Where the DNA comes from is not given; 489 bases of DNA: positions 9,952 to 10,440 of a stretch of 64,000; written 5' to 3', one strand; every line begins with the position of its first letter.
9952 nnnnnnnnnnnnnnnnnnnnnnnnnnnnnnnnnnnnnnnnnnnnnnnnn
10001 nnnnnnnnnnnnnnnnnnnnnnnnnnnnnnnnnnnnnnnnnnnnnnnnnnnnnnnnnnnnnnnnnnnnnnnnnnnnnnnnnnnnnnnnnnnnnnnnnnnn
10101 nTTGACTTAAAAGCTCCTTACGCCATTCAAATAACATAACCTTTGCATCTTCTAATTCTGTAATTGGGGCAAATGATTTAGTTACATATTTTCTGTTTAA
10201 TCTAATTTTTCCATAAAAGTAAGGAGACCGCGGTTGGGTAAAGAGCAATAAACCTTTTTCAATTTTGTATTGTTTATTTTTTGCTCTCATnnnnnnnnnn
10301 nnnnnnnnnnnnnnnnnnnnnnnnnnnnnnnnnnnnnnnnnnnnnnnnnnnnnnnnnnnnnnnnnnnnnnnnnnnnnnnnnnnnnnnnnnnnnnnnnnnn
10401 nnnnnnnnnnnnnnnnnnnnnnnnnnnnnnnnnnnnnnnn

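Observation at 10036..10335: GltD carries an in-frame ~100-aa N-terminal extension resembling an integrase Arm-type (DUF4102-like) DNA-binding domain plus a Ser/Thr/Pro linker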

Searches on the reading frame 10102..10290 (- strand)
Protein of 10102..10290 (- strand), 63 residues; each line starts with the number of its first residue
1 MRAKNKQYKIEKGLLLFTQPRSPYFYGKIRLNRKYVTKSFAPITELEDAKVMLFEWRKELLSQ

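Call 13: search_solved_structures(query=A1, max_evalue=10, show_alignments=3)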
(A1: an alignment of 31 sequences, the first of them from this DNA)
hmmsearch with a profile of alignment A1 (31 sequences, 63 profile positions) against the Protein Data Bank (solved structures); distinct sequences matched with E-value up to 10: 0.

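Call 17: find_related_loci(query=A1, collection=genome_contigs, flank=3000)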
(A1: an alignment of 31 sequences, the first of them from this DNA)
Query A1 (63 aa) in genome_contigs; peptide patterns used: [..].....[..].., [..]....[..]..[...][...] (x = any residue, [..] = any of these).
220 stretches matched a pattern; 117 encode a relative of the query (tblastn E <= 1e-3); the best 80 are kept; 80 distinct loci.
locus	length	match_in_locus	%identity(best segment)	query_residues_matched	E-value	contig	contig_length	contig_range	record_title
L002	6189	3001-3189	94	1-63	5e-39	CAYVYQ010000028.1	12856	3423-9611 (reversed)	MAG TPA_asm: uncultured Gammaproteobacteria bacterium isolate SRP329387_co2_105 genome assembly, contig: NODE_2503_lengt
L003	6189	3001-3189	94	1-63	2e-38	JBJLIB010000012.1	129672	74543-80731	MAG: Gammaproteobacteria bacterium isolate LRMED-353 SAR86-LRMED-353-C417, whole genome shotgun sequence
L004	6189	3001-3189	94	1-63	2e-38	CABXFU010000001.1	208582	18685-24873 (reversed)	MAG: uncultured SAR86 cluster bacterium isolate AG-313-P16 genome assembly, contig: AG-313-P16_NODE_1, whole genome shot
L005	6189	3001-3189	92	1-63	6e-38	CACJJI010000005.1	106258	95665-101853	MAG: uncultured SAR86 cluster bacterium isolate AG-447-I15 genome assembly, contig: AG-447-I15_NODE_5, whole genome shot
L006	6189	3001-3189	92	1-63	1e-37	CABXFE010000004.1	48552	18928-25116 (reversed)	MAG: uncultured SAR86 cluster bacterium isolate AG-313-O08 genome assembly, contig: AG-313-O08_NODE_4, whole genome shot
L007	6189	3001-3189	92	1-63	1e-37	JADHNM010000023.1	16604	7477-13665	MAG: SAR86 cluster bacterium isolate BS301-5m-G68 BS301-5m-C4404, whole genome shotgun sequence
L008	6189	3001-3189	89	1-63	3e-37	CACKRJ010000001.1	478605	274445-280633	MAG: uncultured SAR86 cluster bacterium isolate AG-457-D18 genome assembly, contig: AG-457-D18_NODE_1, whole genome shot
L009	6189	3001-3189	90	1-63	3e-37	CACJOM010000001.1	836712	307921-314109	MAG: uncultured SAR86 cluster bacterium isolate AG-447-M16 genome assembly, contig: AG-447-M16_NODE_1, whole genome shot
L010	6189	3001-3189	89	1-63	5e-37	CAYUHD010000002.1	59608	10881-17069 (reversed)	MAG TPA_asm: uncultured Gammaproteobacteria bacterium isolate SRP077602_co11_421 genome assembly, contig: NODE_307_lengt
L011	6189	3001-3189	94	1-63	2e-38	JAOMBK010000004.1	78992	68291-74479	Pseudomonadota bacterium isolate AH-558-F20 AH-558-F20_NODE_4, whole genome shotgun sequence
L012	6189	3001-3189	87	1-63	3e-36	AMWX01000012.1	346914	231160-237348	SAR86 cluster bacterium SAR86E ctg5, whole genome shotgun sequence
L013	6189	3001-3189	89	1-63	3e-36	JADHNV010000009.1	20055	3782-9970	MAG: SAR86 cluster bacterium isolate BS301-5m-G77 BS301-5m-sub-C342, whole genome shotgun sequence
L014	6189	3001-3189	83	1-63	3e-35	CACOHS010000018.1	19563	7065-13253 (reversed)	MAG: uncultured SAR86 cluster bacterium isolate AH-321-G13 genome assembly, contig: AH-321-G13_NODE_18, whole genome sho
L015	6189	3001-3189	86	1-63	2e-35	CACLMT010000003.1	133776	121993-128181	MAG: uncultured SAR86 cluster bacterium isolate AG-464-M18 genome assembly, contig: AG-464-M18_NODE_3, whole genome shot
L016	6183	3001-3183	87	3-63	7e-35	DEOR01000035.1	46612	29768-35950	MAG TPA_asm: Proteobacteria bacterium UBA3413 UBA3413_contig_7, whole genome shotgun sequence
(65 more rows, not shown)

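Call 19: predict_structure(alignment_id=A1)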
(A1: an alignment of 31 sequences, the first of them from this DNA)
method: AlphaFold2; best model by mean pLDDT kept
length: 63 residues; sequences in the alignment: 31
mean_pLDDT: 89.7   pTM: 0.71
mean pLDDT of the five models: 89.7, 89.2, 87.4, 87.2, 86.4
residues with pLDDT >= 90: 43; 70-90: 16; 50-70: 4; < 50: 0
segments of 3 or more residues with pLDDT < 50: none
pLDDT, mean of each block of 10 residues (from residue 1): 76 91 92 92 94 94 85
secondary structure, 60 per line:
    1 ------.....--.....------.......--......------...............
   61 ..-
elements in order: E7-11 E14-18 E25-31 E34-39 H46-62

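Call 20: search_protein_representatives(alignment_id=A1)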
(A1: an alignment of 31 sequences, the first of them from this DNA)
Query: 31 sequences, 63 profile positions. Proteins with E-value up to 0.001 (for the whole library): 38; up to 1e-10: 27; up to 1e-30: 12. The best 38 are listed.
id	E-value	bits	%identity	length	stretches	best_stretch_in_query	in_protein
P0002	5.5e-34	132.1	-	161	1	1-63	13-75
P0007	1.5e-33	130.7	-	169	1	1-63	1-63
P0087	3.6e-33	129.5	-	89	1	1-63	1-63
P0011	3.8e-33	129.4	-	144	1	1-62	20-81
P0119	4.5e-33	129.2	-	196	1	1-63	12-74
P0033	6.7e-33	128.6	-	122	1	2-62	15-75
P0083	6.7e-33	128.6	-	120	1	1-62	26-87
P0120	1.3e-32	127.7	-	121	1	1-61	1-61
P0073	1.4e-32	127.6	-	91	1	3-63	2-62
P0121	8.8e-32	125.1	-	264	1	1-61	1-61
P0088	4.1e-31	122.9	-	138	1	2-62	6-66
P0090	8.5e-31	121.9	-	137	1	2-62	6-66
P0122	7.0e-30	119.0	-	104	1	2-62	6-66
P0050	1.8e-29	117.6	-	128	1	1-58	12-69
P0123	2.5e-29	117.2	-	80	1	3-61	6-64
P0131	1.8e-07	47.1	-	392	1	4-62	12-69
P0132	2.0e-06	43.8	-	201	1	1-62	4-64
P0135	8.0e-05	38.7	-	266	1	4-62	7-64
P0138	2.8e-04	36.9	-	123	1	3-62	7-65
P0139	3.7e-04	36.6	-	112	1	2-62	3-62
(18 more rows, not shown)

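Call 23: search_protein_families(library=pfam, proteins=[P0131, P0135, P0132, P0139, P0138], max_evalue=1)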
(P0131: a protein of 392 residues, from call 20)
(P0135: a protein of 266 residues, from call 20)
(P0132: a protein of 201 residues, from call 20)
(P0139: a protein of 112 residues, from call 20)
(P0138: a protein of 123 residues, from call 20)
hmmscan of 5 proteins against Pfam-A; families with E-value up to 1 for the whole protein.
P0131 (392 aa): 1 family
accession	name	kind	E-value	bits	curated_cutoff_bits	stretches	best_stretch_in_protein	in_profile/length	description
PF13102.12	Phage_int_SAM_5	-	0.021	15.6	22.3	1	125-169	40-82/98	Phage integrase SAM-like domain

P0135 (266 aa): 4 families
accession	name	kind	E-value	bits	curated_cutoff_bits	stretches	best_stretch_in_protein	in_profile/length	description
PF00355.32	Rieske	-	1.6e-07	31.6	20.3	1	182-250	28-86/88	Rieske [2Fe-2S] domain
PF10399.14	UCR_Fe-S_N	-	4.6e-06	26.4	24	1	84-121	4-41/41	Ubiquitinol-cytochrome C reductase Fe-S subunit TAT signal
PF02935.21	COX7C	-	0.12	13.2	25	1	91-118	35-59/64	Cytochrome c oxidase subunit VIIc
PF20172.3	DUF6538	-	0.22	11.7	27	1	39-54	28-43/60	Domain of unknown function (DUF6538)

P0132 (201 aa): 5 families
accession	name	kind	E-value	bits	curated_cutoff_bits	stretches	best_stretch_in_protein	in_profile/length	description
PF10399.14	UCR_Fe-S_N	-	9.9e-06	25.3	24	1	89-122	8-41/41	Ubiquitinol-cytochrome C reductase Fe-S subunit TAT signal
PF20172.3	DUF6538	-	0.031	14.4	27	1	37-55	26-44/60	Domain of unknown function (DUF6538)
PF02935.21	COX7C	-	0.097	13.4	25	1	102-119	42-59/64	Cytochrome c oxidase subunit VIIc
PF04627.18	ATP-synt_Eps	-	0.18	12.3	27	1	28-53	10-35/49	Mitochondrial ATP synthase epsilon chain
PF21509.3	Ezh2-like__CXC_fung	-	0.37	11.2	27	1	68-87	11-30/48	Fungal polycomb repressive complex 2, Ezh2-like, preSET CXC domain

P0139 (112 aa): 0 families

P0138 (123 aa): 2 families
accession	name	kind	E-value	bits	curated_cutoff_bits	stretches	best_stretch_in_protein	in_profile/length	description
PF00584.25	SecE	-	0.05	14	22.7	1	70-97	10-36/55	SecE/Sec61-gamma subunits of protein translocation complex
PF20172.3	DUF6538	-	0.15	12.2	27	1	41-62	29-50/60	Domain of unknown function (DUF6538)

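Call 25: fold_search(model_id=the predicted structure, library=pdb)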
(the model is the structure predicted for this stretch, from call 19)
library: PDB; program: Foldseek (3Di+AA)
matches with E <= 10: 429; with E <= 0.001: 0
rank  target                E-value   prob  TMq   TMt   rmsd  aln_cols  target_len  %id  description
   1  9g6k_LG               5.1e-01  0.54  0.48  0.25   9.2        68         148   19  LSU structure derived from the LSU sample of the mitoribosome from T. gondii. (released 2024-12-11)
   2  9lvk_K                5.5e-01  0.47  0.41  0.05   3.0        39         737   15  Cryo-EM structure of CASTOR1 bound human GATOR2 complex (released 2025-08-13)
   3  6d7k_H                5.5e-01  0.41  0.45  0.43   4.9        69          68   13  Complex structure of Methane monooxygenase hydroxylase in complex with inhibitory subunit (released 2019-06-26)
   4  8zxr_A                5.8e-01  0.23  0.39  0.27   6.7        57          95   19  Crystal structure of Ssr1698 in complex with heme c (released 2024-12-25)
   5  8tvy_O                7.9e-01  0.44  0.49  0.45   4.1        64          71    9  Cryo-EM structure of CPD lesion containing RNA Polymerase II elongation complex with Rad26 and Elf1 (closed state) (released 2024-01-24)
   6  9i05_XH               9.0e-01  0.33  0.47  0.21   9.0        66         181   21  Cryo-EM structure of the large subunit of the mitochondrial ribosome from Toxoplasma gondii (released 2025-06-11)
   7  6d7k_D                9.0e-01  0.21  0.40  0.39   5.1        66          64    9  Complex structure of Methane monooxygenase hydroxylase in complex with inhibitory subunit (released 2019-06-26)
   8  2yad_F                1.0e+00  0.54  0.54  0.47   3.4        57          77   16  BRICHOS domain of Surfactant protein C precursor protein (released 2012-02-15)
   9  4uuy_B                1.1e+00  0.75  0.46  0.10   1.6        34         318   18  Structural Identification of the Vps18 beta-propeller reveals a critical role in the HOPS complex stability and functi (released 2014-10-29)
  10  8b6h_DO               1.1e+00  0.38  0.33  0.06   2.3        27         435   18  Cryo-EM structure of cytochrome c oxidase dimer (complex IV) from respiratory supercomplex of Tetrahymena thermophila (released 2023-03-29)
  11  6sy0_A                1.2e+00  0.57  0.53  0.29   4.0        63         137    6  Structure of the Plasmodium falciparum SIP2 DNA-binding AP2 tandem repeat in complex with two SPE2 half-sites (released 2020-10-07)
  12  5fgo_E                1.2e+00  0.12  0.34  0.34   6.8        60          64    8  Crystal structure of D. melanogaster Pur-alpha repeat III. (released 2016-01-20)
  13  4uuy_A                1.5e+00  0.63  0.47  0.10   1.6        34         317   18  Structural Identification of the Vps18 beta-propeller reveals a critical role in the HOPS complex stability and functi (released 2014-10-29)
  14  7sbd_C                1.6e+00  0.57  0.58  0.33   3.3        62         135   10  Murine Fab/IgE in complex with profilin from Hevea brasieliensis (Hev b 8) (released 2022-08-10)
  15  9e5c_5c               1.7e+00  0.21  0.39  0.04   5.7        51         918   14  Cryo-EM structure of 96 nm repeat of microtubule doublet from T. brucei flagellum (released 2025-03-12)
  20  6sy0_B                2.0e+00  0.44  0.56  0.31   3.9        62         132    6  Structure of the Plasmodium falciparum SIP2 DNA-binding AP2 tandem repeat in complex with two SPE2 half-sites (released 2020-10-07)
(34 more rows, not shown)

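Call 29: find_encoding_contigs(protein=P0135, flank=4000, max_places=6)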
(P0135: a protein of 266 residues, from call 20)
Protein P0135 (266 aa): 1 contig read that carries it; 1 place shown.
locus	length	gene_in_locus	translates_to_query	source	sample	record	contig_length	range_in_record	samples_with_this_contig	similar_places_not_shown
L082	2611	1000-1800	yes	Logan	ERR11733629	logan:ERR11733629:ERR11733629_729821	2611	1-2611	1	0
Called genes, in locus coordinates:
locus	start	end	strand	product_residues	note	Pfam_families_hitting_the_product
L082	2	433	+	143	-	?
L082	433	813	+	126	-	PF00380:Ribosomal_S9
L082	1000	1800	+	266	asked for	PF10399:UCR_Fe-S_N (weak), PF00355:Rieske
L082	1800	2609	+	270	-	?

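Call 30: find_encoding_contigs(protein=P0131, flank=6000, max_places=6)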
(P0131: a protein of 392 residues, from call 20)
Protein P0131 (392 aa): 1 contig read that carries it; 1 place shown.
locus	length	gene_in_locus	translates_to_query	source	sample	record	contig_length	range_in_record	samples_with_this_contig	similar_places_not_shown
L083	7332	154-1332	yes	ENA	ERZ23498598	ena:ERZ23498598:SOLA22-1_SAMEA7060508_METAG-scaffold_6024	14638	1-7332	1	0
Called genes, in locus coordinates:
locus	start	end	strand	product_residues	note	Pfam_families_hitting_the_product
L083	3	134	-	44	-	?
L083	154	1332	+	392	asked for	-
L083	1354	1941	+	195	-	PF00239:Resolvase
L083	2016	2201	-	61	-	-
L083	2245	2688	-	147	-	-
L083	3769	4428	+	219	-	PF00440:TetR_N, PF13972:TetR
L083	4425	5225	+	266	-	PF07044:DUF1329 (weak), PF17131:TP_0789-like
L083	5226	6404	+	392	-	-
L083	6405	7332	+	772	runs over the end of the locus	PF03176:MMPL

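Call 35: find_homologous_proteins(query=A2, max_evalue=0.01)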
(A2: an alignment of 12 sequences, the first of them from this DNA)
Query A2 (12 sequences) (63 aa, profile of the alignment): 122 proteins with E <= 0.01 among 625 candidates; the best 120 are listed.
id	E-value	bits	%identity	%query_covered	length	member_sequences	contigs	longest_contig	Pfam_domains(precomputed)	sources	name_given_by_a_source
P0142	7.4e-28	114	30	100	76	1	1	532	-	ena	-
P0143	9.9e-28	113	30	100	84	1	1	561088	-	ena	-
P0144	2.8e-27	112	29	100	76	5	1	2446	-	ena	-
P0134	1.0e-26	110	34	95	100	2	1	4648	-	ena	-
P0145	1.2e-26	110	30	100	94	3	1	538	-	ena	-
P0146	1.3e-26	110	34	92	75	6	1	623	-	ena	-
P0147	1.7e-26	110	38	95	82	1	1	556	-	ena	-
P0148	1.8e-26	109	39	97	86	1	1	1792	-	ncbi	-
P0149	2.3e-26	109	34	92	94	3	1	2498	-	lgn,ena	-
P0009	6.1e-26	108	92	100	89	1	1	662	-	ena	-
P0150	6.4e-26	108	40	95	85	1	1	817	-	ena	-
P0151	7.8e-26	107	35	94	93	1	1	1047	-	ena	-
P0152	8.0e-26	107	38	94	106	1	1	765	PF00254.35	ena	-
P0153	2.0e-25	106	65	100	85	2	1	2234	-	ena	-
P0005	2.4e-25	106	90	100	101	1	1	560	-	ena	-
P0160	2.6e-24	103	28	95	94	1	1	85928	-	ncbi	-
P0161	2.8e-24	102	39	90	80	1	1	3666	-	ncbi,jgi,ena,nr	ncbi:hypothetical protein N8800_03600 [Gammaproteobacteria bacterium]|nr:hypothetical protein [Gamma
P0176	1.2e-19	88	35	48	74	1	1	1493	-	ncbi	-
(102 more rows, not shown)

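Call 41: search_protein_families(library=pfam, alignment_id=A3, max_evalue=10)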
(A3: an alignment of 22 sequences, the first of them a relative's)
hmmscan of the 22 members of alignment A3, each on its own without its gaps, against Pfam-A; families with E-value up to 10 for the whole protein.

A. member 1, P0148 (86 aa): 1 family
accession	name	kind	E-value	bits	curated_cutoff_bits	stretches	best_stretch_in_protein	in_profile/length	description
PF20172.3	DUF6538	-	0.14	12.3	27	1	44-61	28-45/60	Domain of unknown function (DUF6538)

B. families by the number of members that match (of 22 scanned): 11 families
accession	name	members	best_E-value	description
PF20172.3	DUF6538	16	0.0028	Domain of unknown function (DUF6538)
PF04627.18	ATP-synt_Eps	4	0.019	Mitochondrial ATP synthase epsilon chain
PF24722.1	DUF7674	1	0.048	Domain of unknown function (DUF7674)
PF00584.25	SecE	1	0.05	SecE/Sec61-gamma subunits of protein translocation complex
PF21452.2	Cmr1_like_C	1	0.082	Cmr1-like, C-terminal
PF08831.15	MHCassoc_trimer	1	0.099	Class II MHC-associated invariant chain trimerisation domain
PF07823.17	CPDase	1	0.12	Cyclic phosphodiesterase-like protein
PF01881.21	Cas_Cas6_C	1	0.13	CRISPR associated protein Cas6, C-terminal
PF22180.2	RH3_dom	1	0.14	RH3 domain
PF20918.2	SPOCS_spoVID-N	1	0.22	SPOCS_spoVID-N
PF23630.1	Death_TNFRSF11B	1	0.36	Tumor Necrosis Factor Receptor Superfamily Member 11B death domain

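Call 42: find_homologous_proteins(query=P0131, max_evalue=0.001)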
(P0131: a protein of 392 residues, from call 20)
Query P0131 (392 aa): 175 proteins with E <= 0.001 among 2642 candidates; the best 120 are listed.
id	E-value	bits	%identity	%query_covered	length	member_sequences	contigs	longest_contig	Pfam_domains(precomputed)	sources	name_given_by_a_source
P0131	7.6e-260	879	100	100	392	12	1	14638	-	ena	-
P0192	7.1e-232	787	89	100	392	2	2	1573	-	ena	-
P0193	8.0e-231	784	88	97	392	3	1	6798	-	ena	-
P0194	1.7e-230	783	88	97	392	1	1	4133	-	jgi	-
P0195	6.3e-230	781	88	97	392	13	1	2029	-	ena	-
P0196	1.8e-229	779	88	97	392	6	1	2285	-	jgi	-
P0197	3.3e-229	778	88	100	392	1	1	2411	-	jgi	-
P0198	7.2e-215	731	83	100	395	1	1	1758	-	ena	-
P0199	4.5e-214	729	86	95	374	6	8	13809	-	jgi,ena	-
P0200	3.5e-181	620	71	97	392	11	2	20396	PF00589.28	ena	-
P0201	1.7e-160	552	65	97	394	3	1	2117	PF00589.28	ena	-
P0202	1.3e-148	513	59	96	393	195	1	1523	-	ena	-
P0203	3.3e-136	472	55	97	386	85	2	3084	-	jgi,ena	-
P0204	3.8e-136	472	56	97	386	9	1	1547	PF00589.28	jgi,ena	-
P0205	7.9e-136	471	57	96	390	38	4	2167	-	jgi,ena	-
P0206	7.9e-134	464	57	95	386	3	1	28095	PF00589.28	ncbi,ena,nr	ncbi:hypothetical protein OAU37_00880 [Gammaproteobacteria bacterium]|nr:hypothetical protein [Gamma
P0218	4.3e-128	446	55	97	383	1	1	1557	-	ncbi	-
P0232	3.2e-125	436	54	97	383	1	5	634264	-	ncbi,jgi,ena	-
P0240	1.3e-123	431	54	97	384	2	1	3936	-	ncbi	-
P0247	7.3e-122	425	55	95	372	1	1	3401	PF00589.28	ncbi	-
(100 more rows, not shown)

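Call 43: find_encoding_contigs(protein=P0232, flank=5000, max_places=4)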
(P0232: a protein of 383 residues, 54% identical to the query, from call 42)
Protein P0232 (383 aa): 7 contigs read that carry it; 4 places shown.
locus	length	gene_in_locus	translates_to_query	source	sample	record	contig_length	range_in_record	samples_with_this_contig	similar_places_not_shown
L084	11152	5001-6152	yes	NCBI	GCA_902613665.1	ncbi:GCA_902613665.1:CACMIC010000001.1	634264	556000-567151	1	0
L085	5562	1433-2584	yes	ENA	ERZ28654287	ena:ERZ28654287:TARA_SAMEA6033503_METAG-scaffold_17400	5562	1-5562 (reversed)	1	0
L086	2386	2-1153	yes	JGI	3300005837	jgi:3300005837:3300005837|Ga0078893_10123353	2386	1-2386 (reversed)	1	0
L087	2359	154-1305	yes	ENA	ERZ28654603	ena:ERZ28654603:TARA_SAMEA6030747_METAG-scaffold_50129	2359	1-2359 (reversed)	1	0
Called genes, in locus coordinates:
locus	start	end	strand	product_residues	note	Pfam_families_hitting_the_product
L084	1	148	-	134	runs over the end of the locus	PF00581:Rhodanese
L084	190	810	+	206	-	PF00300:His_Phos_1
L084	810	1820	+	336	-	PF00730:HhH-GPD, PF00633:HHH, PF14815:NUDIX_4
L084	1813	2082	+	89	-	PF04362:Iron_traffic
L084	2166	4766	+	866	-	PF01266:DAO, PF16350:FAO_M, PF01571:GCV_T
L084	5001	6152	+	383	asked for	-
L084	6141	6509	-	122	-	-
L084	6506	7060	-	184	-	-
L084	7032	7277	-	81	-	-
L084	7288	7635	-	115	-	-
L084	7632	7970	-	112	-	-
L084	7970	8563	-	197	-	-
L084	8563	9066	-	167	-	-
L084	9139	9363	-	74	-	-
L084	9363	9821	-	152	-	-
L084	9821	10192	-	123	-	-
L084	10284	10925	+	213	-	-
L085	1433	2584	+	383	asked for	-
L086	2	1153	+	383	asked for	?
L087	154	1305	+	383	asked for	-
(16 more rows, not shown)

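Call 44: find_encoding_contigs(protein=P0143, flank=5000, max_places=3)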
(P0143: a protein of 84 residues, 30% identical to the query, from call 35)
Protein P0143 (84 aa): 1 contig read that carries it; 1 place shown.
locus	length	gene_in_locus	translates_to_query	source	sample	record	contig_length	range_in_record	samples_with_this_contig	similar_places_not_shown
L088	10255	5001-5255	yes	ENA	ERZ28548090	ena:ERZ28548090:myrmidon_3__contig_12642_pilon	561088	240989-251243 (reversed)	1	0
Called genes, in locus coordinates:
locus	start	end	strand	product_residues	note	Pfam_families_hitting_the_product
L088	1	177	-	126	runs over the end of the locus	PF03968:LptD_N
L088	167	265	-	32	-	PF00571:CBS (weak)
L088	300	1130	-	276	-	PF01380:SIS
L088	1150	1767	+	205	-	PF05494:MlaC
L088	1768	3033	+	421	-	PF00275:EPSP_synthase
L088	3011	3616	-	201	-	PF00089:Trypsin (weak), PF13365:Trypsin_2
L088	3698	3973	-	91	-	-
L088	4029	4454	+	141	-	PF00572:Ribosomal_L13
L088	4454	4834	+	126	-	PF00380:Ribosomal_S9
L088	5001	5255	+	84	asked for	-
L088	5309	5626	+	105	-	-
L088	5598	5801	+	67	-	-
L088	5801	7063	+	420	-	PF00033:Cytochrome_B, PF13631:Cytochrom_B_N_2, PF00032:Cytochrom_B_C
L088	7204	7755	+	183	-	PF02167:Cytochrom_C1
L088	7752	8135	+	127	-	PF02798:GST_N, PF13417:GST_N_3, PF13409:GST_N_2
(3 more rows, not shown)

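Call 48: list_cluster_members(proteins=[P0160, P0148, P0176, P0232, P0206, P0161, P0218, P0240, P0247])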
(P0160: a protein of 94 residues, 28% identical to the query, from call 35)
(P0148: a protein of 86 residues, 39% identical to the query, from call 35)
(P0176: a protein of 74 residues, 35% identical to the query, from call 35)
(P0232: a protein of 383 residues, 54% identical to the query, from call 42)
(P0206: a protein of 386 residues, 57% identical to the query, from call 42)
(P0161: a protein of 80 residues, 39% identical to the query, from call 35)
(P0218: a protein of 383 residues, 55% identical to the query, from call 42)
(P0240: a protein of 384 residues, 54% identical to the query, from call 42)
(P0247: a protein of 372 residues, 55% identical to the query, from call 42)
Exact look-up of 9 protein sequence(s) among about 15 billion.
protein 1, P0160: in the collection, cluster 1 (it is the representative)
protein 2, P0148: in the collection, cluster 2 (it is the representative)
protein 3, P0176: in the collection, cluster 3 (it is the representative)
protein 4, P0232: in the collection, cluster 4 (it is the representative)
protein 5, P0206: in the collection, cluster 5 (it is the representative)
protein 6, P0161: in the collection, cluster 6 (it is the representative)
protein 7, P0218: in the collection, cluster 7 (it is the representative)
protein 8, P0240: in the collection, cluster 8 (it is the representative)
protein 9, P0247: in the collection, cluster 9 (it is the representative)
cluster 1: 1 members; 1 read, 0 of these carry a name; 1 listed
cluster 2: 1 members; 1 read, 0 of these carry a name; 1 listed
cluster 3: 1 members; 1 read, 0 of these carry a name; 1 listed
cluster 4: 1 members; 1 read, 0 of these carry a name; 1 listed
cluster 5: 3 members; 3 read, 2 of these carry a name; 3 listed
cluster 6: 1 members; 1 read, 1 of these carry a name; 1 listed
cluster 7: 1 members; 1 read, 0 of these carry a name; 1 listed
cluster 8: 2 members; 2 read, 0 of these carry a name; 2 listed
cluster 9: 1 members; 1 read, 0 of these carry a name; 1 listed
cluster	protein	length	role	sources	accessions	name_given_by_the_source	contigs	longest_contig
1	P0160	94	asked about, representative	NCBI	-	-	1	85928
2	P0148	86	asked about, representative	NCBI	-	-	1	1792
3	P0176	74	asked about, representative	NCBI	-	-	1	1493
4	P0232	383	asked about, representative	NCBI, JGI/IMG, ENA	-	-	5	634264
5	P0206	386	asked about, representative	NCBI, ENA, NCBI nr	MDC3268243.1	hypothetical protein OAU37_00880 [Gammaproteobacteria bacterium] | hypothetical protein [Gammaproteobacteria bacterium]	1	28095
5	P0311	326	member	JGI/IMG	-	integrase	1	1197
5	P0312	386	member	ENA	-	-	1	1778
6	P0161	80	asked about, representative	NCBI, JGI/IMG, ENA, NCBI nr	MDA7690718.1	hypothetical protein N8800_03600 [Gammaproteobacteria bacterium] | hypothetical protein [Gammaproteobacteria bacterium]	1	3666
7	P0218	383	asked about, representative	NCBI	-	-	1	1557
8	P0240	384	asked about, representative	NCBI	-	-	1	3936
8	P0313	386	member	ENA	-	-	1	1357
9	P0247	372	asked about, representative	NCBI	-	-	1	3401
